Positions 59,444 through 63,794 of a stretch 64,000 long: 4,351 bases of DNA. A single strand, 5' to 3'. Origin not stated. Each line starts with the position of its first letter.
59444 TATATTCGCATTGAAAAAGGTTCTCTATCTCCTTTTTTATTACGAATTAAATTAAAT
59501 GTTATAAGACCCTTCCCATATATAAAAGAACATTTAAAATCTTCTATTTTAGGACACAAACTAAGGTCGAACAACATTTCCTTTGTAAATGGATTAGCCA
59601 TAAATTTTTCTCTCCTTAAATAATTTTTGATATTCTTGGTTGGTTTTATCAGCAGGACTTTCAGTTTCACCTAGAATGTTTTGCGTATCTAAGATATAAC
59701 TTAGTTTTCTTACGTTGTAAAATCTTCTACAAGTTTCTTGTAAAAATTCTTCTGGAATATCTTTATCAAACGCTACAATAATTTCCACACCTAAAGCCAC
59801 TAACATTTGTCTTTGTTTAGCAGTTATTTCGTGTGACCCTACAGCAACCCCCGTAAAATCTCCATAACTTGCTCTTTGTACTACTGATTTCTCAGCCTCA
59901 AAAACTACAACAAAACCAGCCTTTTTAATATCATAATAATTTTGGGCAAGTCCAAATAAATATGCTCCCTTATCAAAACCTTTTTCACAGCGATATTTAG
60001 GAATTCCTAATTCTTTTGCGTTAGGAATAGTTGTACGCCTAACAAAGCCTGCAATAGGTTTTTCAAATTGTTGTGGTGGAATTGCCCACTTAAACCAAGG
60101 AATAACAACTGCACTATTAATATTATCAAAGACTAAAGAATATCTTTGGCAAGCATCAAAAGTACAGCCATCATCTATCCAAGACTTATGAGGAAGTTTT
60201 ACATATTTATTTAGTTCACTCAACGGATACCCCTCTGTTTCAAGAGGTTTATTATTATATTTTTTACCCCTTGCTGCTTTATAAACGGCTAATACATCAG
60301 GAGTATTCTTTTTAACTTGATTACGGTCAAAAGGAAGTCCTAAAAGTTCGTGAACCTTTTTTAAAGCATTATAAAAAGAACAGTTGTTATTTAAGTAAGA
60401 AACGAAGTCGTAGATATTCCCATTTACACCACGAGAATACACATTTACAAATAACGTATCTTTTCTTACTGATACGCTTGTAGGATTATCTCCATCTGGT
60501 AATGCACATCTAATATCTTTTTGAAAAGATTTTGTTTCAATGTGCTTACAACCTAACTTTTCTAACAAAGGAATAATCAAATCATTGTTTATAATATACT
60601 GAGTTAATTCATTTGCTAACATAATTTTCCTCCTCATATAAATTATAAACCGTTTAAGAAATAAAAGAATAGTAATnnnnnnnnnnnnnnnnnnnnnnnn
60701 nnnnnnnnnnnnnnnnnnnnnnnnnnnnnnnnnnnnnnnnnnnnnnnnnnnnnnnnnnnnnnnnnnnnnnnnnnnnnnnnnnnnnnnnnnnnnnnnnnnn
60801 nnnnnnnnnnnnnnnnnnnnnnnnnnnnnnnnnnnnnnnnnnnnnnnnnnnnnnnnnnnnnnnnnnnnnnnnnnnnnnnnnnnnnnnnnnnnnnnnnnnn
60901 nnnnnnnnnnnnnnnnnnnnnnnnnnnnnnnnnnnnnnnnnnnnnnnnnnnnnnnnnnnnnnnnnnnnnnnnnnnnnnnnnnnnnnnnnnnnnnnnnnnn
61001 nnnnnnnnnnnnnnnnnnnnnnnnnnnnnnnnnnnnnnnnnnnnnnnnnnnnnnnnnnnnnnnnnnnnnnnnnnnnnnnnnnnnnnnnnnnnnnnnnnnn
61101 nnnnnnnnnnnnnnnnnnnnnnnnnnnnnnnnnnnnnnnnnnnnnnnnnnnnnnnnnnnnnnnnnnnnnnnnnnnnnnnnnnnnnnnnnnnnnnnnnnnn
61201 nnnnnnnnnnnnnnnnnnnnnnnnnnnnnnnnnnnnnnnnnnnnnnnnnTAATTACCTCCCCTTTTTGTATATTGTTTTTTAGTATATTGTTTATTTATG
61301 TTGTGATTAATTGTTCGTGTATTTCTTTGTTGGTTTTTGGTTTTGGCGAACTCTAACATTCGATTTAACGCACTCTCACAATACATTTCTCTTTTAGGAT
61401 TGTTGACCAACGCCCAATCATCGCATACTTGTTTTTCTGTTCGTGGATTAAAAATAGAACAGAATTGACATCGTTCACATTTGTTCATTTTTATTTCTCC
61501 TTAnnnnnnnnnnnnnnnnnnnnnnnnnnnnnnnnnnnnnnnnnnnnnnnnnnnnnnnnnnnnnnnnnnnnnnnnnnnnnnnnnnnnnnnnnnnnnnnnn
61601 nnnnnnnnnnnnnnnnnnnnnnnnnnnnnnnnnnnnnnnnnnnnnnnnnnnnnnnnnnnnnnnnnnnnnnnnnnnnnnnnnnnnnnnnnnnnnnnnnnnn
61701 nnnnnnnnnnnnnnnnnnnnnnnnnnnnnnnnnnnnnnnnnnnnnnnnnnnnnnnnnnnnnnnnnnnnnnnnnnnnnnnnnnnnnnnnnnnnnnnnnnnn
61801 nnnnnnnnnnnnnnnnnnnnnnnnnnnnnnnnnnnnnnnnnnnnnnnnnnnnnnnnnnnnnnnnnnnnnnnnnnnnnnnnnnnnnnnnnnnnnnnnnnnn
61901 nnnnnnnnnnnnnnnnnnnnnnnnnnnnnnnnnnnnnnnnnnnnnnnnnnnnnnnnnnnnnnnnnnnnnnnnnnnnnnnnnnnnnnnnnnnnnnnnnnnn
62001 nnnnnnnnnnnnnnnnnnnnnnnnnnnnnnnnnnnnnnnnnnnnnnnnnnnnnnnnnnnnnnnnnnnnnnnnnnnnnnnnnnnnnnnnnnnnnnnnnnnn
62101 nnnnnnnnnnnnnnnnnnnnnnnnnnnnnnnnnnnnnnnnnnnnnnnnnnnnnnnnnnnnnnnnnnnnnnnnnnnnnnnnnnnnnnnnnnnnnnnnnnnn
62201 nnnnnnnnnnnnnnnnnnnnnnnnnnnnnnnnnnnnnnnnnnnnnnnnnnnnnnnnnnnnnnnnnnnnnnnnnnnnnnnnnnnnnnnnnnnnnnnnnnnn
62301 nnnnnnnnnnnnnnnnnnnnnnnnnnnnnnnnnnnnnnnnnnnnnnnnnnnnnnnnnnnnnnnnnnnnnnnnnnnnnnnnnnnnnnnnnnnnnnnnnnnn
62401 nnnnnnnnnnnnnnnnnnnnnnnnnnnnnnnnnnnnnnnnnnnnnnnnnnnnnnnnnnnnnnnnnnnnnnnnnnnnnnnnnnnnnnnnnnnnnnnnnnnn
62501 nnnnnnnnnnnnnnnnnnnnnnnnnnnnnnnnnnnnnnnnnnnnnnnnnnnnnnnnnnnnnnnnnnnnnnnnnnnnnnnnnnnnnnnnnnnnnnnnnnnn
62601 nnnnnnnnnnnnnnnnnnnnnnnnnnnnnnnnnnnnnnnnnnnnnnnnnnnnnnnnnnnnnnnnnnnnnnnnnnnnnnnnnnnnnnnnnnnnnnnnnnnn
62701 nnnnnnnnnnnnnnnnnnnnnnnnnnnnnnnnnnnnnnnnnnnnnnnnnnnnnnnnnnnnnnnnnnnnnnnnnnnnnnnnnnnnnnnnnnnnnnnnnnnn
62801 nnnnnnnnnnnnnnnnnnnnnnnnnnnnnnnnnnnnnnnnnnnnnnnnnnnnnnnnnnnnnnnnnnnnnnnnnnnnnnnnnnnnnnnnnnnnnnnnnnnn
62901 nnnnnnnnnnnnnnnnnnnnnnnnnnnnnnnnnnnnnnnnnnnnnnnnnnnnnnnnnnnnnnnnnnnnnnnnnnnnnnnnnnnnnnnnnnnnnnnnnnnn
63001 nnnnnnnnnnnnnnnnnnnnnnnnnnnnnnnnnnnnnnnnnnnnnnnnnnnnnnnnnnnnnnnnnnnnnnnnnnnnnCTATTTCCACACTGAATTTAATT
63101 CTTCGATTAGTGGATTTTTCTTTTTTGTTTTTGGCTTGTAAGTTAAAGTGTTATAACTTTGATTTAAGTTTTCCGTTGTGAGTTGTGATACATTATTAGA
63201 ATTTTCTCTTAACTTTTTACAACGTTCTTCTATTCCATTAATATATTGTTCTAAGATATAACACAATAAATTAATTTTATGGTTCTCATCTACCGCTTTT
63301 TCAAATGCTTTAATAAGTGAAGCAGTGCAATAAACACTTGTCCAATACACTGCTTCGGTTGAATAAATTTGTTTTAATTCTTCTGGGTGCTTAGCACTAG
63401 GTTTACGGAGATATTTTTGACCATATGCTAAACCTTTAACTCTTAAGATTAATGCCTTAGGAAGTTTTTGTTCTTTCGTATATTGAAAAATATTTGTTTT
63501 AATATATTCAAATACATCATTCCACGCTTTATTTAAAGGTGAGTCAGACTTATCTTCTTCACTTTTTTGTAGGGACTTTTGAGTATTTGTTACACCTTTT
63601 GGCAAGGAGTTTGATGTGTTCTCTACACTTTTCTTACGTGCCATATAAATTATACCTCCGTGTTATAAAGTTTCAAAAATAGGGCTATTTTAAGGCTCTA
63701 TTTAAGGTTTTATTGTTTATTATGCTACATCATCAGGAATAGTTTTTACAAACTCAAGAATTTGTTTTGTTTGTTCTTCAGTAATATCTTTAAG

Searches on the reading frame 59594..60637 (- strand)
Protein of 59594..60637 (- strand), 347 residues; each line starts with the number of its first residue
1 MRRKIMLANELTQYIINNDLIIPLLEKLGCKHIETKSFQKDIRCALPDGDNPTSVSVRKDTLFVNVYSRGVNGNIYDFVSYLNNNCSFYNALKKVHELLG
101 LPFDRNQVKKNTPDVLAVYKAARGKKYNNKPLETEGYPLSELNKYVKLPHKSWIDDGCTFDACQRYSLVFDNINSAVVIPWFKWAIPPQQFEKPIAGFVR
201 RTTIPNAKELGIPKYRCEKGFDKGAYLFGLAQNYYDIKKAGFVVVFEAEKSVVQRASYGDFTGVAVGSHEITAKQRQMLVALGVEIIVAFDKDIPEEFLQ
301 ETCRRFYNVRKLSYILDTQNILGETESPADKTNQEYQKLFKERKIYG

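Call 34: search_protein_families(library=phrogs, proteins=[window:59594-60637:-])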
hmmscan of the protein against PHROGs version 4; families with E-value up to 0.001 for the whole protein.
window:59594-60637:- (347 aa): 2 families
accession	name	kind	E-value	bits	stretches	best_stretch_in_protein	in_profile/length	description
phrog_6444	-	DNA, RNA and nucleotide metabolism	2.1e-07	31.2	0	213-293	229-312/577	DNA primase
phrog_33561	-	unknown function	0.00024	22.3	0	309-346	75-112/139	-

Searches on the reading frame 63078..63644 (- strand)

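Call 35: search_protein_families(library=phrogs, proteins=[window:63078-63644:-])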
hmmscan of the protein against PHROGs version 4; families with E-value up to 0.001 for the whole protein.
window:63078-63644:- (188 aa): 2 families
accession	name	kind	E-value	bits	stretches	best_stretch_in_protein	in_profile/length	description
phrog_25520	-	unknown function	6.7e-13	49.6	1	41-175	10-138/148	-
phrog_6344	-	unknown function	2.7e-06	28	1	34-176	57-200/208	-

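Call 83: search_protein_families(library=pfam, proteins=[window:63078-63644:-], max_evalue=0.1)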
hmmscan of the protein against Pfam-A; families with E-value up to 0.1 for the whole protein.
window:63078-63644:- (188 aa): 2 families
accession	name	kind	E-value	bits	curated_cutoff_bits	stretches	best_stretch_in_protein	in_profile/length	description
PF15870.10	EloA-BP1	-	0.051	14.2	27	1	108-159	33-85/165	ElonginA binding-protein 1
PF06419.17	COG6_N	-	0.085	13.4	27.4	0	110-184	24-98/114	Conserved oligomeric complex COG6, N-terminal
